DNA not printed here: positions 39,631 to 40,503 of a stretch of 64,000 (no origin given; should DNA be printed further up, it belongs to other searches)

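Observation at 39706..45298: Candidate undescribed three-gene operon: DEDDh exonuclease, Pol-beta NTase-like protein, giant permease-peptidase fusion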

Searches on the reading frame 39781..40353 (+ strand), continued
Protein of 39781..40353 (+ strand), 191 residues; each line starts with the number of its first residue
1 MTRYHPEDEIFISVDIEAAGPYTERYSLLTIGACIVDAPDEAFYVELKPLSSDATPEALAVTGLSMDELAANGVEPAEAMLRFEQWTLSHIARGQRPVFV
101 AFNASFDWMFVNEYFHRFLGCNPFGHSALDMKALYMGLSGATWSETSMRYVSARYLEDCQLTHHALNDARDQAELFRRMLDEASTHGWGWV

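Call 68: get_annotated_region(hit=H47, flank=5000)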
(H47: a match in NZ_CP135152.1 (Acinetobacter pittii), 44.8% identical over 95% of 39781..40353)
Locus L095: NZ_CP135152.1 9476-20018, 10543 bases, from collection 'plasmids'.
description: Acinetobacter pittii strain AR3676 plasmid pAR3676_1, complete sequence
organism: Acinetobacter pittii (NCBI taxid 48296)
taxonomy: Bacteria; Pseudomonadota; Gammaproteobacteria; Moraxellales; Moraxellaceae; Acinetobacter; Acinetobacter pittii
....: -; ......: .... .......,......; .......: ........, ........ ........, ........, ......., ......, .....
typing (MOB-suite, as given by PLSDB): non-mobilizable; replicon rep_cluster_639
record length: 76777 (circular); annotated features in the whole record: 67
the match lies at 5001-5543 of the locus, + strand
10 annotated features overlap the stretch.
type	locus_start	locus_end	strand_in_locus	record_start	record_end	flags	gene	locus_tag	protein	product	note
CDS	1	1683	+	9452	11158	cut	-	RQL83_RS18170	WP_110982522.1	cation:proton antiporter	GO:0006812 - monoatomic cation transport [Evidence IEA]; GO:1902600 - proton transmembrane transport [Evidence IEA]; ...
CDS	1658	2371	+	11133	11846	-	-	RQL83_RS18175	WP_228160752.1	PAS domain-containing protein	-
CDS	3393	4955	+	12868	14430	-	-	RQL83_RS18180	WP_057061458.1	SAVED domain-containing protein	-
CDS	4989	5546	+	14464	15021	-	-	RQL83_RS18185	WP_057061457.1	3'-5' exonuclease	-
CDS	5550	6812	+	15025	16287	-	-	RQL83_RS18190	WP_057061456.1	nucleotidyltransferase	-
CDS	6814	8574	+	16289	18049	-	-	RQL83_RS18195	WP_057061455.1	ThiF family adenylyltransferase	-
CDS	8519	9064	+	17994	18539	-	-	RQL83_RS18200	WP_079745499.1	Mov34/MPN/PAD-1 family protein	-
CDS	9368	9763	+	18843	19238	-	-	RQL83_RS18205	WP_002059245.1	transposase family protein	-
CDS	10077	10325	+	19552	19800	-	-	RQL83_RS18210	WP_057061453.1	diguanylate cyclase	GO:0009966 - regulation of signal transduction [Evidence IEA]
CDS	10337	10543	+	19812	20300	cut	-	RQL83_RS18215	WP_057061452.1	phosphate-starvation-inducible PsiE family protein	-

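Call 69: get_annotated_region(hit=H52, flank=5000)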
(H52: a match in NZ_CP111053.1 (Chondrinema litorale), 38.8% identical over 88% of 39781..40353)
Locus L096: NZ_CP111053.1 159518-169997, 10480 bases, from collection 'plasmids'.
description: Chondrinema litorale strain WSW3-B12 plasmid unnamed11, complete sequence
organism: Chondrinema litorale (NCBI taxid 2994555)
taxonomy: Bacteria; Bacteroidota; Cytophagia; Cytophagales; Flammeovirgaceae; Chondrinema; Chondrinema litorale
host: -; source: Seaweed,red alga; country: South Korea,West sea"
typing (MOB-suite, as given by PLSDB): non-mobilizable
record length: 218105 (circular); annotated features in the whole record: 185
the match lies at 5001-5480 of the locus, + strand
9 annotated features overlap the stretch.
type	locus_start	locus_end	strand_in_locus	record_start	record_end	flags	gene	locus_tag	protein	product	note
CDS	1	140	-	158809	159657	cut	-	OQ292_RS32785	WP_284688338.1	serine acetyltransferase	-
CDS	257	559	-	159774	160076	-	-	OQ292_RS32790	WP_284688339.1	DUF2834 domain-containing protein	-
CDS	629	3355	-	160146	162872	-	-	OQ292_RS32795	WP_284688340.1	family 78 glycoside hydrolase catalytic domain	-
CDS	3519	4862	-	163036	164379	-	-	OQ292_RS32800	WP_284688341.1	LamG-like jellyroll fold domain-containing protein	-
CDS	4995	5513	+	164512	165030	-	-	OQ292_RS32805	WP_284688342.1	3'-5' exoribonuclease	-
CDS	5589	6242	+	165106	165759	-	-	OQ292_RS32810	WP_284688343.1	antA/AntB antirepressor family protein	-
CDS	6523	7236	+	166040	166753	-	-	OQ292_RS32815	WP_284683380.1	IS1595 family transposase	-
CDS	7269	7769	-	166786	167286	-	-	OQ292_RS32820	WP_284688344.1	hypothetical protein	-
CDS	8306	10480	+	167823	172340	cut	-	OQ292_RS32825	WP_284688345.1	PQQ-dependent sugar dehydrogenase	-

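Call 82: search_protein_families(library=phrogs, proteins=[window:39781-40353:+], max_evalue=0.01)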
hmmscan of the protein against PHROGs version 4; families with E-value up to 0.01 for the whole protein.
window:39781-40353:+ (191 aa): 1 family
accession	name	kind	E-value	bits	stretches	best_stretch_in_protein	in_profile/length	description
phrog_192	-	DNA, RNA and nucleotide metabolism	3.1e-19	70.5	1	7-183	104-274/397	DNA polymerase exonuclease subunit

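Call 91: search_protein_families(library=padloc, proteins=[L091:8807-10051:-, L095:5550-6809:+, L092:4823-5986:+, L091:5989-6528:+, L095:4989-5543:+], max_evalue=0.00001)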
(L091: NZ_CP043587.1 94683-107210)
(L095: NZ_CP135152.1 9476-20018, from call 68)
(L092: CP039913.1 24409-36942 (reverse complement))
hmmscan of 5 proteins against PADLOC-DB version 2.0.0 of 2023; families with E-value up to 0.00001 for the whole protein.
L091:8807-10051:- (415 aa): 14 families
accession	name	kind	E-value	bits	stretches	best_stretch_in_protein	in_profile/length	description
PDLC00797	Cyclase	-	3.6e-226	749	1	1-415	3-417/417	oligonucleotide-cyclase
PDLC00780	Cyclase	-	1.1e-71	240.1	1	5-362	3-342/388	oligonucleotide-cyclase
PDLC00770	Cyclase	-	6.6e-47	158.5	1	8-358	5-350/509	oligonucleotide-cyclase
PDLC00816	Cyclase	-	2.4e-44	150.1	1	11-334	14-327/542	oligonucleotide-cyclase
PDLC00815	Cyclase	-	4.1e-43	146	1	9-328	10-310/393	oligonucleotide-cyclase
PDLC00811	Cyclase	-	2.4e-36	123.7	1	4-363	44-399/427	oligonucleotide-cyclase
PDLC00798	Cyclase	-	8.3e-25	85.9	2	20-196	12-176/344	oligonucleotide-cyclase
PDLC00800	Cyclase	-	9.2e-23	79.3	1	9-314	15-316/420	oligonucleotide-cyclase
PDLC00817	Cyclase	-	3.2e-22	77.3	1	11-359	20-373/419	oligonucleotide-cyclase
PDLC00793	Cyclase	-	1.8e-20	71.5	1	20-184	13-164/462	oligonucleotide-cyclase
PDLC00813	Cyclase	-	1.5e-15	55.4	1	12-322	11-322/417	oligonucleotide-cyclase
PDLC00787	Cyclase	-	8.6e-14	49.6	1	19-183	12-165/333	oligonucleotide-cyclase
PDLC00774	Cyclase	-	1e-12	45.9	1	53-198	48-178/316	oligonucleotide-cyclase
PDLC00795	Cyclase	-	3.8e-08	30.8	1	33-292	28-246/340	oligonucleotide-cyclase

L095:5550-6809:+ (420 aa): 16 families
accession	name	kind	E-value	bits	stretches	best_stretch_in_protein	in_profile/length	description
PDLC00797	Cyclase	-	3.8e-191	633.6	1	8-420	5-417/417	oligonucleotide-cyclase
PDLC00780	Cyclase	-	6e-71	237.6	1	16-365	9-341/388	oligonucleotide-cyclase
PDLC00816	Cyclase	-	8.7e-49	164.7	1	17-417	15-394/542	oligonucleotide-cyclase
PDLC00815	Cyclase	-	7.9e-48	161.5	1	17-374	13-348/393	oligonucleotide-cyclase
PDLC00770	Cyclase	-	1.6e-45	153.9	1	16-361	8-349/509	oligonucleotide-cyclase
PDLC00811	Cyclase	-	1.8e-32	110.9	1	8-367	43-399/427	oligonucleotide-cyclase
PDLC00798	Cyclase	-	5.6e-25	86.5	1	22-188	9-162/344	oligonucleotide-cyclase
PDLC00800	Cyclase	-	1.4e-21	75.4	1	6-347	7-345/420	oligonucleotide-cyclase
PDLC00817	Cyclase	-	1.4e-19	68.6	1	22-353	28-360/419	oligonucleotide-cyclase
PDLC00793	Cyclase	-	9.5e-15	52.7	1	26-188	14-163/462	oligonucleotide-cyclase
PDLC00787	Cyclase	-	5.7e-12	43.6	1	25-190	13-167/333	oligonucleotide-cyclase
PDLC00813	Cyclase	-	2.3e-11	41.6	1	17-329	11-326/417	oligonucleotide-cyclase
PDLC00795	Cyclase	-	3.1e-10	37.6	1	43-288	33-242/340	oligonucleotide-cyclase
PDLC00774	Cyclase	-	1.4e-09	35.6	1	27-316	15-243/316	oligonucleotide-cyclase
PDLC00823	Cyclase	-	1.6e-09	35.9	1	22-187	11-156/285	oligonucleotide-cyclase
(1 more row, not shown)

L092:4823-5986:+ (388 aa): 2 families
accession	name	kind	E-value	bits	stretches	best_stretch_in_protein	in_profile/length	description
PDLC00733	Effector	-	1.7e-210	696.7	1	1-386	1-386/388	TIR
PDLC00759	Effector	-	1.9e-09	34.5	1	9-177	7-170/506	PN-superfamily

L091:5989-6528:+ (180 aa): 2 families
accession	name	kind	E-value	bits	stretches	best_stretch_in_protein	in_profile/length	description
PDLC00753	Effector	-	3.3e-86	285.8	1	2-178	3-179/184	Exonuclease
PDLC01247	DEDDh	-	1.4e-12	46.4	1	9-172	2-138/139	"CAS-I,CAS-II,CAS-III,CAS-IV,CAS-V,CAS-VI; associated"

L095:4989-5543:+ (185 aa): 2 families
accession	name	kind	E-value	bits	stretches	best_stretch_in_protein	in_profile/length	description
PDLC00753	Effector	-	5.2e-85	281.9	1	4-182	3-181/184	Exonuclease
PDLC01247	DEDDh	-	2.4e-14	52.2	1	11-174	2-138/139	"CAS-I,CAS-II,CAS-III,CAS-IV,CAS-V,CAS-VI; associated"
